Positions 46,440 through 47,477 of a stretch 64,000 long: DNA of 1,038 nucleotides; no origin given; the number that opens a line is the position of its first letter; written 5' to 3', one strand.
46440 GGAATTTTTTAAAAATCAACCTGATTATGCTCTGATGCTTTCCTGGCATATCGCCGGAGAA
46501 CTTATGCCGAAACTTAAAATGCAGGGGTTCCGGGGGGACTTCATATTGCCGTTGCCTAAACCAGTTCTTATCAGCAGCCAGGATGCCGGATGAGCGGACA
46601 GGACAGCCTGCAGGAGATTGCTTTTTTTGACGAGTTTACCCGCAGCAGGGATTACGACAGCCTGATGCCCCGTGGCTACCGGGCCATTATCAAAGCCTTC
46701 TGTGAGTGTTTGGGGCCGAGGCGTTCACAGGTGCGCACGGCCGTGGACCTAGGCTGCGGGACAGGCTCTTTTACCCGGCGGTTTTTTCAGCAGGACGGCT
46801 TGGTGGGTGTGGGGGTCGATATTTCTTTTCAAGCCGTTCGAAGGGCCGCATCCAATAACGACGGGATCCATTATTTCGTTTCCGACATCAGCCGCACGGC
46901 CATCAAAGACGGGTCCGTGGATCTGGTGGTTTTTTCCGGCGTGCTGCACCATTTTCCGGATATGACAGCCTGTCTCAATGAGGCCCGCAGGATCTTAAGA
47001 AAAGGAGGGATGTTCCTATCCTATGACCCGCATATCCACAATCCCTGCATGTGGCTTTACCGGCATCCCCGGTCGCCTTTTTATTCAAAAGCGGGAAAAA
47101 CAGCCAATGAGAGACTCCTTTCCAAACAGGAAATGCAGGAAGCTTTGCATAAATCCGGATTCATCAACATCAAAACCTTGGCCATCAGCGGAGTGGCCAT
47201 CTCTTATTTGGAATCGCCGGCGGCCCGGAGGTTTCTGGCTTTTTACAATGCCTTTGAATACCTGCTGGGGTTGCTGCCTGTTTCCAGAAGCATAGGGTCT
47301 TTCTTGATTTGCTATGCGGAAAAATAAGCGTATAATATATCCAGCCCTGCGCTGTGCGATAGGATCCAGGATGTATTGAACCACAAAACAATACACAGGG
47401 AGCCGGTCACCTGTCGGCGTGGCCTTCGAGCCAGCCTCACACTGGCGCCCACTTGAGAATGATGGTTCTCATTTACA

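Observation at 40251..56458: Recurrent palindrome family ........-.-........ at four intergenic sites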

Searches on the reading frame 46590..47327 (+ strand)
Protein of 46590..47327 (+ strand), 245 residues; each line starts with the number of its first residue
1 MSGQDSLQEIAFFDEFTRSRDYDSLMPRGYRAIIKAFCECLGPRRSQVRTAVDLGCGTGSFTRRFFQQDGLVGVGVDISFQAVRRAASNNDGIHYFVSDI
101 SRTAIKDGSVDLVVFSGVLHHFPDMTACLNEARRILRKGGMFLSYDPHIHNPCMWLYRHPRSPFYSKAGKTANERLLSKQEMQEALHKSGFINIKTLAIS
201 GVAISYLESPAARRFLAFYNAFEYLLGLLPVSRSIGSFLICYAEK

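Call 14: search_protein_families(library=pfam, proteins=[window:46590-47327:+])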
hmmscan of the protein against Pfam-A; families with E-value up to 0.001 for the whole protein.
window:46590-47327:+ (245 aa): 10 families
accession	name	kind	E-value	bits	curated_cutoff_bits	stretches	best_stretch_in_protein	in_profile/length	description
PF08241.18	Methyltransf_11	-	8.9e-21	74.8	21.2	1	52-143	1-94/95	Methyltransferase domain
PF13649.12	Methyltransf_25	-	2.1e-17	64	27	1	52-140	2-97/97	Methyltransferase domain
PF13489.12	Methyltransf_23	-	1.8e-16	60.8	27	1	38-194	13-162/164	Methyltransferase domain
PF13847.12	Methyltransf_31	-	3.2e-16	59.7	27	1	50-150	6-115/145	Methyltransferase domain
PF08242.18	Methyltransf_12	-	3.4e-16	60.2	30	1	52-142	1-98/98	Methyltransferase domain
PF01209.24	Ubie_methyltran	-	1.4e-07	31.6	20.1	1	35-144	36-151/233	ubiE/COQ5 methyltransferase family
PF05148.21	Methyltransf_8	-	1.6e-05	25.3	27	1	44-142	69-154/219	Hypothetical methyltransferase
PF08003.17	Methyltransf_9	-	0.00012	21.6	23.8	1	48-143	116-216/315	Protein of unknown function (DUF1698)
PF01728.25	FtsJ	-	0.0002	21.8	24.1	1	47-114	21-96/181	FtsJ-like methyltransferase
PF05175.20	MTS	-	0.00021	21.4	23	1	47-142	31-136/170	Methyltransferase small domain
